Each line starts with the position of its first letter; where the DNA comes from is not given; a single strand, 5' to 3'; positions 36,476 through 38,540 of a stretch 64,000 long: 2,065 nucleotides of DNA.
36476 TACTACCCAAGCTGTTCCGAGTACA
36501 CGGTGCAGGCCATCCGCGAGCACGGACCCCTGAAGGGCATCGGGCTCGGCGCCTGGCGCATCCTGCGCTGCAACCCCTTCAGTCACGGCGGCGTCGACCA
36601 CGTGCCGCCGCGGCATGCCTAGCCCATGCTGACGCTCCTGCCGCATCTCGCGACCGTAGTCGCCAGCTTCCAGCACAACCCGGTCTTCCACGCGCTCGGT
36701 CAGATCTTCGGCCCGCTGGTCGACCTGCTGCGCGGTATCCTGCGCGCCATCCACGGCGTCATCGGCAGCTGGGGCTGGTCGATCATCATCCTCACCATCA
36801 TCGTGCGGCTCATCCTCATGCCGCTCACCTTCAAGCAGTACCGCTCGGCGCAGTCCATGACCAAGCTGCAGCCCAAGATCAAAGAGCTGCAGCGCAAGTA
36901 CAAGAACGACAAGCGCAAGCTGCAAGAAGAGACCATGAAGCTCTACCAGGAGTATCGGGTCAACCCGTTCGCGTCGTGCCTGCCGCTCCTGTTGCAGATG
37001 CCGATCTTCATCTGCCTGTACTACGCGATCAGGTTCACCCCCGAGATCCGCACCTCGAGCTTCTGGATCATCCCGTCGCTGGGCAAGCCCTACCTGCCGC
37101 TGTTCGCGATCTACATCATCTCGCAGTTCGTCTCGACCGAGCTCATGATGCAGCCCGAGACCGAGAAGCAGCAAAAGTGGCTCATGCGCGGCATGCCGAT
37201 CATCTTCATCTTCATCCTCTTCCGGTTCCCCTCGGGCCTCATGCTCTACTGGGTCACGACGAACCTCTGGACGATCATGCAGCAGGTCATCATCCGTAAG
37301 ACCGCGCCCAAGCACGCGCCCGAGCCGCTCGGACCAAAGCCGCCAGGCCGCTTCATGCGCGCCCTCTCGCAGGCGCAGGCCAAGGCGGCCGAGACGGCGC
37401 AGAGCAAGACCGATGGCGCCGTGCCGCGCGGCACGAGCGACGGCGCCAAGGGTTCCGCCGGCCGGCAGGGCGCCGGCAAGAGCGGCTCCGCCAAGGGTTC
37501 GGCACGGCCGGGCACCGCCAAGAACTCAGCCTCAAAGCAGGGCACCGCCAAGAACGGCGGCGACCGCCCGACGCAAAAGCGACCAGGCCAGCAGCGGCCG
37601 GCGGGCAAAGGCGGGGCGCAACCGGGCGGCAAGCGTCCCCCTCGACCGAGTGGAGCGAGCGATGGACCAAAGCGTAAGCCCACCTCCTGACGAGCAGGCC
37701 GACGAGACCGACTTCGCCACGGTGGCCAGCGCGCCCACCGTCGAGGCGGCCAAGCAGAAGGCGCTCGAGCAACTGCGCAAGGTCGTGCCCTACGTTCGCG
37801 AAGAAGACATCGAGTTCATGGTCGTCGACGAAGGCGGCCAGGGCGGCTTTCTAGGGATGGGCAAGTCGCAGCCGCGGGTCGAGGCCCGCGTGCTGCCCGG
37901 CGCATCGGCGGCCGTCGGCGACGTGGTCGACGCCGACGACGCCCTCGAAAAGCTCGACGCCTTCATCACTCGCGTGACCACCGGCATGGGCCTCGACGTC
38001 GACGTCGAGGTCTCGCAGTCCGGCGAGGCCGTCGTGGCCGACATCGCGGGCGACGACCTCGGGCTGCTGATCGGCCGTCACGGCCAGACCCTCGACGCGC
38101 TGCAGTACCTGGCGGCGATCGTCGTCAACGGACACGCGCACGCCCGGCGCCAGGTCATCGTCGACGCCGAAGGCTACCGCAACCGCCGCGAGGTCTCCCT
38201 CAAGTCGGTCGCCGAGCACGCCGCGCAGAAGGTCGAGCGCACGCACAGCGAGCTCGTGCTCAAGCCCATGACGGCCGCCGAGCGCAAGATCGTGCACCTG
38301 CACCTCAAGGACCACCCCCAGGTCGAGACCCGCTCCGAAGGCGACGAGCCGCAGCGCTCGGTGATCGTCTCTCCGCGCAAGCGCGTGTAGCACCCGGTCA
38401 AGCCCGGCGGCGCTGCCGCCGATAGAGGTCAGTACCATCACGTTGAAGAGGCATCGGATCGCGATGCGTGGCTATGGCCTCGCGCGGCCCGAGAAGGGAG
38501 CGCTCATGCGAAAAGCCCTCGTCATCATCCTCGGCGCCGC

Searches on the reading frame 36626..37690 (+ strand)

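Call 23: search_protein_families(library=pfam, proteins=[window:36626-37690:+], max_evalue=0.001)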
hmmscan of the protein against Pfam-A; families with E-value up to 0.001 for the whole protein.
window:36626-37690:+ (354 aa): 1 family
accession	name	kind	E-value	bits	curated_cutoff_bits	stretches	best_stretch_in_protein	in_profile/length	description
PF02096.25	60KD_IMP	-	5.9e-59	199.1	35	1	49-225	1-163/163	60Kd inner membrane protein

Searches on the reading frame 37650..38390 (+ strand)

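Call 23: search_protein_families(library=pfam, proteins=[window:37650-38390:+], max_evalue=0.001)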
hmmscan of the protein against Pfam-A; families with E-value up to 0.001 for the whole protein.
window:37650-38390:+ (246 aa): 3 families
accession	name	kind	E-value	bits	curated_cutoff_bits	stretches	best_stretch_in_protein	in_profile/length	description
PF01424.28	R3H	-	2.2e-18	66.5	26.8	1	183-242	2-60/60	R3H domain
PF13083.13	KH_KhpA-B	-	1.7e-14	53.9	32.1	1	110-167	13-69/73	KhpA/KhpB, KH domain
PF14804.11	Jag_N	-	2.5e-07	31.4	25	1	27-81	2-50/50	Jag N-terminus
